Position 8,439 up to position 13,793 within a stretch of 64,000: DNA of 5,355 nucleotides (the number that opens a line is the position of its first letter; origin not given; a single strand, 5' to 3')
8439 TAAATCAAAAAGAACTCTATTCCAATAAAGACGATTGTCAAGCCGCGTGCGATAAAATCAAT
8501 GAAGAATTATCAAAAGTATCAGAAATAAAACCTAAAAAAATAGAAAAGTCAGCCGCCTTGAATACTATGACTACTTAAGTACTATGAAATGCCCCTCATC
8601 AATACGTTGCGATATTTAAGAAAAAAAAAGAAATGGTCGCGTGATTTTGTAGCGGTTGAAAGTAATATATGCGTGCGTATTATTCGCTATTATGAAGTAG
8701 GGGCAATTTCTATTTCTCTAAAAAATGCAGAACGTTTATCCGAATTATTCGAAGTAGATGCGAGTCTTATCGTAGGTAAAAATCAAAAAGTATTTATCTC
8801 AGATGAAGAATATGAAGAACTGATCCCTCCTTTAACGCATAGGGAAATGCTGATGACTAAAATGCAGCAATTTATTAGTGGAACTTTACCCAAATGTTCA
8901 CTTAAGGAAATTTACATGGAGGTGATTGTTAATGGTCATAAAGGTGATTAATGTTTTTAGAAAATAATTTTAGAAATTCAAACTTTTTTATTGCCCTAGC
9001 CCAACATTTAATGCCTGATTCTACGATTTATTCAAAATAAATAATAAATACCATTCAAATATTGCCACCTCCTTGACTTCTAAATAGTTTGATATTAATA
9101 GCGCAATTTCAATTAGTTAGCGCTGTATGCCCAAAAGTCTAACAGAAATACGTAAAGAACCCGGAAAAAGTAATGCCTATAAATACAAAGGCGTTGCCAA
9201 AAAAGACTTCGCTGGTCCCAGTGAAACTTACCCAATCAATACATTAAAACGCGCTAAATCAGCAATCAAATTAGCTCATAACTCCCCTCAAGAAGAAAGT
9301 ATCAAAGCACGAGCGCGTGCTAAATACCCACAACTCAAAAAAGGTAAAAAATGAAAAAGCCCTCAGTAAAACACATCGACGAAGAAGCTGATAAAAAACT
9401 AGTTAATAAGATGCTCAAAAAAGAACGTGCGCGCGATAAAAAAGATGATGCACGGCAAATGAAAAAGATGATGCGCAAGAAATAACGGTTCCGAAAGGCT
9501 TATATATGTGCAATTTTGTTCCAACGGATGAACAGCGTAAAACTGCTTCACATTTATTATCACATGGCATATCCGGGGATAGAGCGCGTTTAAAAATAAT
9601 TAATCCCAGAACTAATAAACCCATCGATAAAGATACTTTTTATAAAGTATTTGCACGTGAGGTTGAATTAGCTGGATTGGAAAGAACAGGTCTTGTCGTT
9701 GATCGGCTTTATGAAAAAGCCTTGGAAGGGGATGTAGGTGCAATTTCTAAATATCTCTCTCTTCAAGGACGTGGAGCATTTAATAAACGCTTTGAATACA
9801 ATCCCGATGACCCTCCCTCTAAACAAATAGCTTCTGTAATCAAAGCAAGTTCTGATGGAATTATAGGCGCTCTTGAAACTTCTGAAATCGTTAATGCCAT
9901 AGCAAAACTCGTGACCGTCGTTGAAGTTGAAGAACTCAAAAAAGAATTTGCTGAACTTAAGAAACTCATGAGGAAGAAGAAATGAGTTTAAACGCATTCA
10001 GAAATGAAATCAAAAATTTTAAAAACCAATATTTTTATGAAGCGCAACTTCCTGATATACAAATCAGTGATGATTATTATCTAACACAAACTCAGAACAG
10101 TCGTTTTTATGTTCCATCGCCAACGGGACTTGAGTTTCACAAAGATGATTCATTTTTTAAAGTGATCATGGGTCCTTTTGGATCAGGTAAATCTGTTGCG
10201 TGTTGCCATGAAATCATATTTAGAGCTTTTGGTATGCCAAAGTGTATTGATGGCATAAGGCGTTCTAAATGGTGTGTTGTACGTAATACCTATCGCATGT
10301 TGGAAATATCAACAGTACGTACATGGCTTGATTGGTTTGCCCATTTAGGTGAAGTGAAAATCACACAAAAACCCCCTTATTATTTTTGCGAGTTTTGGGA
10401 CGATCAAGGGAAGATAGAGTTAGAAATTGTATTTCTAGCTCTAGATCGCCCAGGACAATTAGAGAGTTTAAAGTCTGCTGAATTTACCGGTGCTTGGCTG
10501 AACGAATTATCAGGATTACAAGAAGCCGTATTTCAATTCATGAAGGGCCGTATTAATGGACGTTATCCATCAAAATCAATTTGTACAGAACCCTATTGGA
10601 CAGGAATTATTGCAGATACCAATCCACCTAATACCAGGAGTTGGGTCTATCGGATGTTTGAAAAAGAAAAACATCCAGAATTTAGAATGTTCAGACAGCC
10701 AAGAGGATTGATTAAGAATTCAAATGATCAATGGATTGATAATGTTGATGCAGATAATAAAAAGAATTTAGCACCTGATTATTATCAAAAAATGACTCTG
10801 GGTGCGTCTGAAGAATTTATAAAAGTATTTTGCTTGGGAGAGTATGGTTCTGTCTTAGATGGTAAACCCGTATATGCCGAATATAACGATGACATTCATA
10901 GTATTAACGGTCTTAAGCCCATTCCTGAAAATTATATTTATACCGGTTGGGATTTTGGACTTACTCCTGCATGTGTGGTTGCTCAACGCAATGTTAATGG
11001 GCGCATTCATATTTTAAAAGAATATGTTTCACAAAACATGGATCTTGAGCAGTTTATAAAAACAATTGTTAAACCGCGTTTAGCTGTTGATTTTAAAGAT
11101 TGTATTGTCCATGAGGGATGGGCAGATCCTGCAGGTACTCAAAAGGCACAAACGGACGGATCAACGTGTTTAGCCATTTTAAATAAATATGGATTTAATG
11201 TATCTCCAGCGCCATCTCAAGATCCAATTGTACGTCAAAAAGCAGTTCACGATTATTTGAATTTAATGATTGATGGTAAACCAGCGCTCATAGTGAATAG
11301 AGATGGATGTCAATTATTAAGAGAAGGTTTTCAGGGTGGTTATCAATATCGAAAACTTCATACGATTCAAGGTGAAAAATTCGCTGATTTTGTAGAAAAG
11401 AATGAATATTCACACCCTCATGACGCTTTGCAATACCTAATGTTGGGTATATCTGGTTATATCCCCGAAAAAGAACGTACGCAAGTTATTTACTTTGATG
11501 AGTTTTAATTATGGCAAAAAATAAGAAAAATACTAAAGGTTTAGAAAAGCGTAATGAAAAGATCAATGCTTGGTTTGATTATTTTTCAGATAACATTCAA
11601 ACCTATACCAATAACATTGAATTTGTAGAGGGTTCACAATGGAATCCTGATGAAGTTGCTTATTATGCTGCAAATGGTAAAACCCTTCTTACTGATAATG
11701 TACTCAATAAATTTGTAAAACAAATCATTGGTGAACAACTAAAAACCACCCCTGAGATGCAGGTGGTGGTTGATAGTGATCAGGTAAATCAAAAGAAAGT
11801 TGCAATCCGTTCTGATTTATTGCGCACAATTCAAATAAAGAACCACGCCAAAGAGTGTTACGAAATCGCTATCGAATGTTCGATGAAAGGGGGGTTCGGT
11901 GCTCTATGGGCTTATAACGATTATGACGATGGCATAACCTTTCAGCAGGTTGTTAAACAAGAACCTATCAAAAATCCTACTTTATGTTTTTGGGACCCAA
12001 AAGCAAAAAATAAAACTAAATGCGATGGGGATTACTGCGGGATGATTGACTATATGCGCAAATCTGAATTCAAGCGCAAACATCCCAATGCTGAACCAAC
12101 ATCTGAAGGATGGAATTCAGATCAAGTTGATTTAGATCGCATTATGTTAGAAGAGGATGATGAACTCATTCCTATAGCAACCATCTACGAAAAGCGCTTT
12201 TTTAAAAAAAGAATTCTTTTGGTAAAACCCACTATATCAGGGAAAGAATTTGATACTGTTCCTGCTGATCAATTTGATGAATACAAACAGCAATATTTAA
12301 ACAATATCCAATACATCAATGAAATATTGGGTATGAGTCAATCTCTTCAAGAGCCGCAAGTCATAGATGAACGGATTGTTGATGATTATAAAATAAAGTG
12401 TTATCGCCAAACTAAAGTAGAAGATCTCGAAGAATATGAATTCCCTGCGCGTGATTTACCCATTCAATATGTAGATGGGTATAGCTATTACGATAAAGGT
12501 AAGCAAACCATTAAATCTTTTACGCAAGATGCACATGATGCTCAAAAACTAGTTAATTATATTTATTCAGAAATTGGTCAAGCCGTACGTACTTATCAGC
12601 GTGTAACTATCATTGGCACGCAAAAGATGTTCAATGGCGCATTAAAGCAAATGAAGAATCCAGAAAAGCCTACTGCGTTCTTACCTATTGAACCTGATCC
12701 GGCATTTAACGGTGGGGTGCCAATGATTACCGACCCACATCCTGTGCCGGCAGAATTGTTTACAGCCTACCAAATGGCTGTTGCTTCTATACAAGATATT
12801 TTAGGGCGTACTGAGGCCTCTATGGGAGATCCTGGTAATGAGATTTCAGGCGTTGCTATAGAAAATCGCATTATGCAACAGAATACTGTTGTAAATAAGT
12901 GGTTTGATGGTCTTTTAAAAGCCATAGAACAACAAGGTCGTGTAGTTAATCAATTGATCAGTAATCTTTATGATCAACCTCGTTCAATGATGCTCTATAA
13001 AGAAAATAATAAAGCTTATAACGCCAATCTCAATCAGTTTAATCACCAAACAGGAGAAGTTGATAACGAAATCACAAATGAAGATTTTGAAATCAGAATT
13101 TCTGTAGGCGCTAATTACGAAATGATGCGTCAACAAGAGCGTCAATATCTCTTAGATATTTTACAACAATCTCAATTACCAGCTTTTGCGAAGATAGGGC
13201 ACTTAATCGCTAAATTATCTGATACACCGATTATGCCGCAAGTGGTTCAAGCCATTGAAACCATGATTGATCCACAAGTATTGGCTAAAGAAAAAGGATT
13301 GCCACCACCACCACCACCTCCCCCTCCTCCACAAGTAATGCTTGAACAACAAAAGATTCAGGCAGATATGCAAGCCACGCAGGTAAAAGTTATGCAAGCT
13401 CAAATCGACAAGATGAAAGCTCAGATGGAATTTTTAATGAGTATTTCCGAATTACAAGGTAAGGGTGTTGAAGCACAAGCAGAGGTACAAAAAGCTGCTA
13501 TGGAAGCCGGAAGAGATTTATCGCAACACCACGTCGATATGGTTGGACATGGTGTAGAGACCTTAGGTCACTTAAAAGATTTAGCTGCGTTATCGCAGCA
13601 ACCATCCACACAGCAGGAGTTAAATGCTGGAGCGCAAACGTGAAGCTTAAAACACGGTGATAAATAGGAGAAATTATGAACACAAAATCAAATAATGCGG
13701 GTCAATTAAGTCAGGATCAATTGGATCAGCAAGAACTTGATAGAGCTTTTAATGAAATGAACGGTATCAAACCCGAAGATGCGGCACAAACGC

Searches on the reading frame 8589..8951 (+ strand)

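Call 91: search_protein_families(library=pfam, proteins=[window:8589-8951:+], max_evalue=0.01)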
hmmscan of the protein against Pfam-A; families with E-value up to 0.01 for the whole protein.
window:8589-8951:+ (120 aa): 1 family
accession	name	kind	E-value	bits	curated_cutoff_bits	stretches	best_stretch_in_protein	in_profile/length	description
PF01381.28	HTH_3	-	3.5e-06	27.4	23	1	7-59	1-53/55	Helix-turn-helix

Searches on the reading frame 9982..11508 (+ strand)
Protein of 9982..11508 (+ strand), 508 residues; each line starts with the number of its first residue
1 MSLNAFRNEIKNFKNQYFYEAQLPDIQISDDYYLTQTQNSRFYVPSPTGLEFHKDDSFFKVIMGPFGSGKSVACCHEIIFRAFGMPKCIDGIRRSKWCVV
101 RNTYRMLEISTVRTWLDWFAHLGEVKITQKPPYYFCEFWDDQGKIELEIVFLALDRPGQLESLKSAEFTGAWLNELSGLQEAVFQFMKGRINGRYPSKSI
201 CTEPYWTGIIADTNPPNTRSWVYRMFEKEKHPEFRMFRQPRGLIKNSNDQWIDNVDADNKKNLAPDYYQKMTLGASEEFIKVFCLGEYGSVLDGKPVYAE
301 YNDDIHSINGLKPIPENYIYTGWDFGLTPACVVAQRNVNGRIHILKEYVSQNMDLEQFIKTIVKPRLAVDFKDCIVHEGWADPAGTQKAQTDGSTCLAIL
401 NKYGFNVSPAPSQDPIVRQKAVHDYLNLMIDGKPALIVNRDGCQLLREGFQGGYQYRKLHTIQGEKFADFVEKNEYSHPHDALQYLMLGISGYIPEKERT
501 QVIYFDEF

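Call 61: search_protein_families(library=phrogs, proteins=[window:9982-11508:+], max_evalue=0.001)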
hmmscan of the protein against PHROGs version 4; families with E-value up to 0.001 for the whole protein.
window:9982-11508:+ (508 aa): 4 families
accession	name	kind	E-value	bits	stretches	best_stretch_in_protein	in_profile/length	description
phrog_2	-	head and packaging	2.2e-33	117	1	42-488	263-590/807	terminase large subunit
phrog_3717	-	head and packaging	1.3e-11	45.5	1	50-278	16-226/277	terminase large subunit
phrog_10250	-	head and packaging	6.8e-08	33.5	1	278-487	8-212/228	terminase large subunit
phrog_979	-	head and packaging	0.00024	20.9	1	27-201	136-300/642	terminase large subunit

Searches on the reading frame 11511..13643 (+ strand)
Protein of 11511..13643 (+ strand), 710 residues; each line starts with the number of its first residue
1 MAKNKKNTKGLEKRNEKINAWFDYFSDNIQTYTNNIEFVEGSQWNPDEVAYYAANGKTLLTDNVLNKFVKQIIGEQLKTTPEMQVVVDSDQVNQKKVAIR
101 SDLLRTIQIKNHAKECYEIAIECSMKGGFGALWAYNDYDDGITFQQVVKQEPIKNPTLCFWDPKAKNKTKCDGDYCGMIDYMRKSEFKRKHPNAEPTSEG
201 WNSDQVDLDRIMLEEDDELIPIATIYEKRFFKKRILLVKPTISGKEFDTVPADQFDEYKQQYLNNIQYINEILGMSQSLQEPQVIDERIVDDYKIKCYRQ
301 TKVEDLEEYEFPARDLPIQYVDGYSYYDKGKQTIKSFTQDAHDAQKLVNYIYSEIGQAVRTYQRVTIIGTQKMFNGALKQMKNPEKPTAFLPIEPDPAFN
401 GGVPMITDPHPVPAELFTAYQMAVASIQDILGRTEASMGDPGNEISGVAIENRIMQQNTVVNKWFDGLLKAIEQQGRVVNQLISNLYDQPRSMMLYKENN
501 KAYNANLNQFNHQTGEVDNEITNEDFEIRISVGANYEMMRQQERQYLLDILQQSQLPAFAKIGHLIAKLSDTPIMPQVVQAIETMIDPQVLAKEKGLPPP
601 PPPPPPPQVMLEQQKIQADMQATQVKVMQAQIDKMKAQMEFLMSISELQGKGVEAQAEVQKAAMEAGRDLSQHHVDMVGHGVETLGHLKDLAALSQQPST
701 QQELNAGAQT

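Call 61: search_protein_families(library=phrogs, proteins=[window:11511-13643:+], max_evalue=0.001)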
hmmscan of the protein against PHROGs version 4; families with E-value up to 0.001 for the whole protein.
window:11511-13643:+ (710 aa): 2 families
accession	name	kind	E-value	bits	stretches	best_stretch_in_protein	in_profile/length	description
phrog_156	-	head and packaging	6.9e-75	253.8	1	4-683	5-642/681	portal protein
phrog_14911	-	unknown function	5e-14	53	1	26-395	21-377/404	-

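Call 67: find_related_loci(query=window:11511-13643:+, collection=viral_contigs, flank=10000)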
Query window:11511-13643:+ (710 aa) in viral_contigs; peptide patterns used: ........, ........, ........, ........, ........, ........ (x = any residue, [..] = any of these).
2 stretches matched a pattern, but none encodes a relative of the query by tblastn (E <= 1e-3).
